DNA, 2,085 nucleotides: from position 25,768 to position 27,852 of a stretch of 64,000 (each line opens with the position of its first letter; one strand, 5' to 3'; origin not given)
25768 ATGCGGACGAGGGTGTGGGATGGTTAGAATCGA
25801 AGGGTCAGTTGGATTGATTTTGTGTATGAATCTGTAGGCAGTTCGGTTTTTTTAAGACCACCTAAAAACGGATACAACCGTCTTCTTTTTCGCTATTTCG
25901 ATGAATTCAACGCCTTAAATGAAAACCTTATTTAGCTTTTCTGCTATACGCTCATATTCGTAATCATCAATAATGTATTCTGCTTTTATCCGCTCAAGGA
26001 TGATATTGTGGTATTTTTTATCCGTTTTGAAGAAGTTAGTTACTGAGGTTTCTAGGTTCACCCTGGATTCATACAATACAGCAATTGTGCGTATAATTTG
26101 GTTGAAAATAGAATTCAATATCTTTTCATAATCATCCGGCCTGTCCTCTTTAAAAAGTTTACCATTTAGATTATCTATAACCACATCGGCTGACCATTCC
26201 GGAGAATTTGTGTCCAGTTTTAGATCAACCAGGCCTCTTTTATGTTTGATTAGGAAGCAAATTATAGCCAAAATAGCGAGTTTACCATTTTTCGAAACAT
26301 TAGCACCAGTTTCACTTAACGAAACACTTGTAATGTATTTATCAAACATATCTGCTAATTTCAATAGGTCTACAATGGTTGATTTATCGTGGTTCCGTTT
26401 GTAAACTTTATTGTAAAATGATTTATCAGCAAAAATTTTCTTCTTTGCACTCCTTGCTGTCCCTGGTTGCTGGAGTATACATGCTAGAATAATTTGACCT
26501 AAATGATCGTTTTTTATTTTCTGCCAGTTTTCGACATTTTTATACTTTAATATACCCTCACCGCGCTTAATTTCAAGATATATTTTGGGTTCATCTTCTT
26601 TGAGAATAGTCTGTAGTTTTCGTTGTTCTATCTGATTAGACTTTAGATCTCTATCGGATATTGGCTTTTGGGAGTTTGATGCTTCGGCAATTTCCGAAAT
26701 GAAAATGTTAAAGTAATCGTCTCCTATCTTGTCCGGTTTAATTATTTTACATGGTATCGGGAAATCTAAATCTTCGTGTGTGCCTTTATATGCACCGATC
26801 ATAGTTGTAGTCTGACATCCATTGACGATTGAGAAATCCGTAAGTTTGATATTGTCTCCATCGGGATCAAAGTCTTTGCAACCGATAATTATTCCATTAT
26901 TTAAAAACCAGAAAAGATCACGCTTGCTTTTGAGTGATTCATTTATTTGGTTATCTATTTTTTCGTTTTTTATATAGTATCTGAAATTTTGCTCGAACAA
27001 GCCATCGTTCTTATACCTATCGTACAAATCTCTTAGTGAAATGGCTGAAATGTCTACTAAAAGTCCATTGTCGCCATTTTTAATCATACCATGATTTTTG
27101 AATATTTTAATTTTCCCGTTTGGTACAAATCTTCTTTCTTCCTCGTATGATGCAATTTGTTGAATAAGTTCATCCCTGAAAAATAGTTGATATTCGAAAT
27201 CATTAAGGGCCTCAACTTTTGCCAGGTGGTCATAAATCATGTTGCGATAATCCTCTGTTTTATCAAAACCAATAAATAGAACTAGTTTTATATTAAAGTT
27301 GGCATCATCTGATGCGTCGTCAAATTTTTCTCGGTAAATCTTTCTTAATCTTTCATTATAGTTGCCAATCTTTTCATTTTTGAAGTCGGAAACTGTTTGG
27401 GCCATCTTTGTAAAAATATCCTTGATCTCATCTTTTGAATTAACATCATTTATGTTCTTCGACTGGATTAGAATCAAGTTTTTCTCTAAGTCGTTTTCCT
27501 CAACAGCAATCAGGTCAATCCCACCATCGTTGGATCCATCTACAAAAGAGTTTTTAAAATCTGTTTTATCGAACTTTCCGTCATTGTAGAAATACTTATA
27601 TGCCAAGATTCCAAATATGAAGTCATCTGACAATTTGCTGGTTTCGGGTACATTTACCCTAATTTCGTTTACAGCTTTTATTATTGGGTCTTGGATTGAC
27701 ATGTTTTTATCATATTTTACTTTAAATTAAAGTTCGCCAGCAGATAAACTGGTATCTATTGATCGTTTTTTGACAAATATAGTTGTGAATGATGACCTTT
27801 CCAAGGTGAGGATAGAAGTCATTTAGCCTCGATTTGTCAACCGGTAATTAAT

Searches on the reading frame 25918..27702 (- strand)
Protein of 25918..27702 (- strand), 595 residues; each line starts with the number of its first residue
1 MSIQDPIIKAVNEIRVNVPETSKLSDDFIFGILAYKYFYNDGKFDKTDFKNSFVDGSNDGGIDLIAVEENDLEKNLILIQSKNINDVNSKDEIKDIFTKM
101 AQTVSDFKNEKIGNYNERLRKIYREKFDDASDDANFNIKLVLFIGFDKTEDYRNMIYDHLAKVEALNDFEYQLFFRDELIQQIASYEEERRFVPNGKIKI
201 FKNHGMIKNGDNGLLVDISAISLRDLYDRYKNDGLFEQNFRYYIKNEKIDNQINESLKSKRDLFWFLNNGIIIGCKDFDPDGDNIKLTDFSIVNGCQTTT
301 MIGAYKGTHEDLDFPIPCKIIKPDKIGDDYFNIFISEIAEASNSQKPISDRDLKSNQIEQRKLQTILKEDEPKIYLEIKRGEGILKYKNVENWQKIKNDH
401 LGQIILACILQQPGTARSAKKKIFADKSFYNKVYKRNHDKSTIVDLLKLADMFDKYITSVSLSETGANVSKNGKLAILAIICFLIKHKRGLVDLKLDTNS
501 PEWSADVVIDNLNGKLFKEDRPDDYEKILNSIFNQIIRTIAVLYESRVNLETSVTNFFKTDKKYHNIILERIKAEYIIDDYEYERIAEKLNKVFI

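Call 111: search_dna_similar(query=window:25918-27702:-, collection=plasmids, mode=protein, max_evalue=0.00001, max_rows=8)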
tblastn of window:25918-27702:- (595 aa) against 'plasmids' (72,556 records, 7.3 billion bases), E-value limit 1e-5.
Records with a match: 45; places in all: 45; records where one place covers at least 80% of the query: 4.
Best place of each record, by identity: <60% 45.
By first word of the organism name: Burkholderia 7; Aeromonas 6; Enterococcus 5; Klebsiella 5; Salmonella 3; Lactococcus 3; Paracoccus 2; Brucella 2; Bacillus 2; Enterobacter 1; and 9 more.
By predicted mobility (MOB-suite, as given by PLSDB): mobilizable 16; conjugative 15; non-mobilizable 14.
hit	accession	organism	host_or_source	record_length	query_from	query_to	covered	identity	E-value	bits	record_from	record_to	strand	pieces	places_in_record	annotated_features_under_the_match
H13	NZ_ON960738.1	Enterococcus faecalis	-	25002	30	579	92%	34.6%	6e-64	235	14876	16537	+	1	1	AIPR family protein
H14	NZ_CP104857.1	Enterococcus faecalis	Homo sapiens,hydrothorax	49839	30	579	92%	34.6%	6e-64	235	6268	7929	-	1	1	AIPR family protein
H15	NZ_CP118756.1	Enterococcus faecalis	mixed culture,sewage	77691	30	579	92%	34.6%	6e-64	235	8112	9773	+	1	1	AIPR family protein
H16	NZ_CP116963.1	Enterococcus faecalis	mixed culture,duck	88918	30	579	92%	34.6%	6e-64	235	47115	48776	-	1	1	AIPR family protein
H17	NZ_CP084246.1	Enterococcus lactis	goat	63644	23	437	70%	26.5%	1e-10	72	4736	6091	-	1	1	AIPR family protein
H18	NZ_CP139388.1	Klebsiella aerogenes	Homo sapiens,blood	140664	48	484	73%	23.7%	2e-6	59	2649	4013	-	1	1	AIPR family protein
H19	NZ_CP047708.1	Klebsiella pneumoniae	Rectal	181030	48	484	73%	23.4%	4e-6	58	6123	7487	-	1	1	AIPR family protein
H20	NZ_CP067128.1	Paracoccus alcaliphilus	whole organism,soil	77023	54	454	67%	25.1%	3e-11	74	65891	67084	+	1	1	AIPR family protein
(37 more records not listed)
